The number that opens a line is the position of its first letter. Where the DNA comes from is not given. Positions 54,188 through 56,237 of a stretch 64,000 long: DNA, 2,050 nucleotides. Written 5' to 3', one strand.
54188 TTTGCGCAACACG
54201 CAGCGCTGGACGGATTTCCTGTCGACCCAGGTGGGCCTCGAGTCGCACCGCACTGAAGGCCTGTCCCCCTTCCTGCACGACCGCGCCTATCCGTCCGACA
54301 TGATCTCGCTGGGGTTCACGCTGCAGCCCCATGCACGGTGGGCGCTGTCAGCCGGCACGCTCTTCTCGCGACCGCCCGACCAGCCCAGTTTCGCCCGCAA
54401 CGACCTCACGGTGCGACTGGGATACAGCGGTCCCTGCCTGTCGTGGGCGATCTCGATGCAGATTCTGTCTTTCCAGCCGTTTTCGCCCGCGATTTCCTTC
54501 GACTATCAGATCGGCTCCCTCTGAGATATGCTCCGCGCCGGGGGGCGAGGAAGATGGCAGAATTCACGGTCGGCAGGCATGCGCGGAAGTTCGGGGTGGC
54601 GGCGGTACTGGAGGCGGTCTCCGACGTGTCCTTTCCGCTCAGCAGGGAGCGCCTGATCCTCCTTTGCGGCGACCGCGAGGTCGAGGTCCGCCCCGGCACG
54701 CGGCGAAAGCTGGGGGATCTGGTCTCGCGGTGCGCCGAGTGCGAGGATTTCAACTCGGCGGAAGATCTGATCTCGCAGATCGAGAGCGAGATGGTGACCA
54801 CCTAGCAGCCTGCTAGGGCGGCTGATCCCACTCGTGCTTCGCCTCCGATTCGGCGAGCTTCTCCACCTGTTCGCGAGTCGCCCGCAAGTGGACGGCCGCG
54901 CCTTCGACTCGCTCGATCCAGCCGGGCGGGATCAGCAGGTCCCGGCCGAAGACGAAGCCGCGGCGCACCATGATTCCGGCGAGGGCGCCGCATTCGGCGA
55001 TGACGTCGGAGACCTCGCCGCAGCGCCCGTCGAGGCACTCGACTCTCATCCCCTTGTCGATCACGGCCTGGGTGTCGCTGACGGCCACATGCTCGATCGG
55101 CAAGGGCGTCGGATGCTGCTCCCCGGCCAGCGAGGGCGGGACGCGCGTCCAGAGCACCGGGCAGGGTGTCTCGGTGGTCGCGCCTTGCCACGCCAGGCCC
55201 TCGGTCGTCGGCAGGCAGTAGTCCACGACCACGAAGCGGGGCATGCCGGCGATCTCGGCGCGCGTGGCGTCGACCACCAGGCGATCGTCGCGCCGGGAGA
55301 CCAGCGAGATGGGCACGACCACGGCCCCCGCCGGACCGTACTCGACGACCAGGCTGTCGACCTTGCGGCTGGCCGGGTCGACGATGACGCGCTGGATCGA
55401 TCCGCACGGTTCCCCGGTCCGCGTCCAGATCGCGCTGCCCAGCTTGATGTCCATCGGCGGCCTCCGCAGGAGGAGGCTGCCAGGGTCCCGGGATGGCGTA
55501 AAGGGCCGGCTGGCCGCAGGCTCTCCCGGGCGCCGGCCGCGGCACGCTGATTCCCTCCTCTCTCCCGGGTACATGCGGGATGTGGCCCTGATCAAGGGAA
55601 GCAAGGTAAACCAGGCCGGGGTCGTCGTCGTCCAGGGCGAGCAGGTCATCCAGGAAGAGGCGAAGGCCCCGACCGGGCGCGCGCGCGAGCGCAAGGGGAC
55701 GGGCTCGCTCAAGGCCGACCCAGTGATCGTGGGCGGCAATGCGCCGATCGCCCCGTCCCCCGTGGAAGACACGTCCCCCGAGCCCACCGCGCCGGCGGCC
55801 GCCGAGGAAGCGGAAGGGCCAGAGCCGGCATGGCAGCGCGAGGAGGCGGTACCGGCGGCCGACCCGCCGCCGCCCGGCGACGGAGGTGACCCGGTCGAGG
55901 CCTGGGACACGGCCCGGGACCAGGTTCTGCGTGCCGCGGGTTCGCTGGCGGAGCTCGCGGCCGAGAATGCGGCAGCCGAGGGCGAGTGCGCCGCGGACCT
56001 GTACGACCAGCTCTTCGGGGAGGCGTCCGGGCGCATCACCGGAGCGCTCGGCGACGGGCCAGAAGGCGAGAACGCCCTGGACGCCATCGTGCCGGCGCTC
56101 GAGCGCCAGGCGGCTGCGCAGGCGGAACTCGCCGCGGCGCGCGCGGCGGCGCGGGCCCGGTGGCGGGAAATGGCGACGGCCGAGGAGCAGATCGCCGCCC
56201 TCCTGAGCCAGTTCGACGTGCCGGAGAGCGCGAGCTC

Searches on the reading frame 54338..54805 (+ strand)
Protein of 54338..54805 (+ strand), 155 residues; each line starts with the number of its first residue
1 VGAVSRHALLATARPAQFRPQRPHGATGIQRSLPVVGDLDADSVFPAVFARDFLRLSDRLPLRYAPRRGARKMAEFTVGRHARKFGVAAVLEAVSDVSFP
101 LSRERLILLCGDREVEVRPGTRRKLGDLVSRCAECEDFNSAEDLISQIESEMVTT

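Call 58: search_protein_families(library=pfam, proteins=[window:54338-54805:+], max_evalue=0.001)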
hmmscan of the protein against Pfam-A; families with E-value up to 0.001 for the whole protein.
window:54338-54805:+ (155 aa): 1 family
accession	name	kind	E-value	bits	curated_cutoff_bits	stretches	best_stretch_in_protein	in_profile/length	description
PF19102.7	DUF5789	-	2.5e-05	24.6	21.7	1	92-152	9-67/75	Family of unknown function (DUF5789)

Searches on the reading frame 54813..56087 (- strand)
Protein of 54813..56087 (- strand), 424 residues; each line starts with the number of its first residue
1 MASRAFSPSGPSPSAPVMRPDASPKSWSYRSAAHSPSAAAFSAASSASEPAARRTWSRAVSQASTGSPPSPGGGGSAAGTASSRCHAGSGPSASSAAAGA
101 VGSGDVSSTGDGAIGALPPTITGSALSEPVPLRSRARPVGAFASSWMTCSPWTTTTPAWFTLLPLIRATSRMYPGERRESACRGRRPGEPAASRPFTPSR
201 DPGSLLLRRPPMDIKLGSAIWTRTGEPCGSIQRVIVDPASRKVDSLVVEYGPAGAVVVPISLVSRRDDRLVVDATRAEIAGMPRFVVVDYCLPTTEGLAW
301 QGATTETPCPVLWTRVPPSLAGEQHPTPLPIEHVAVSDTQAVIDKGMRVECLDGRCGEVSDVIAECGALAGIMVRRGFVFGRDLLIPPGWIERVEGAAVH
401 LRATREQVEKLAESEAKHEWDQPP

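Call 58: search_protein_families(library=pfam, proteins=[window:54813-56087:-], max_evalue=0.001)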
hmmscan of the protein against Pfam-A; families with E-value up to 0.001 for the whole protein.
window:54813-56087:- (424 aa): 2 families
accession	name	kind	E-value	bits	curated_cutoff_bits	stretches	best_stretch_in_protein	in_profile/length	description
PF05239.21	PRC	-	5.6e-08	33.1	21.2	1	217-277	11-76/78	PRC-barrel domain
PF09939.14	DUF2171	-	0.00046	20.9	25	0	381-408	36-63/64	Uncharacterized protein conserved in bacteria (DUF2171)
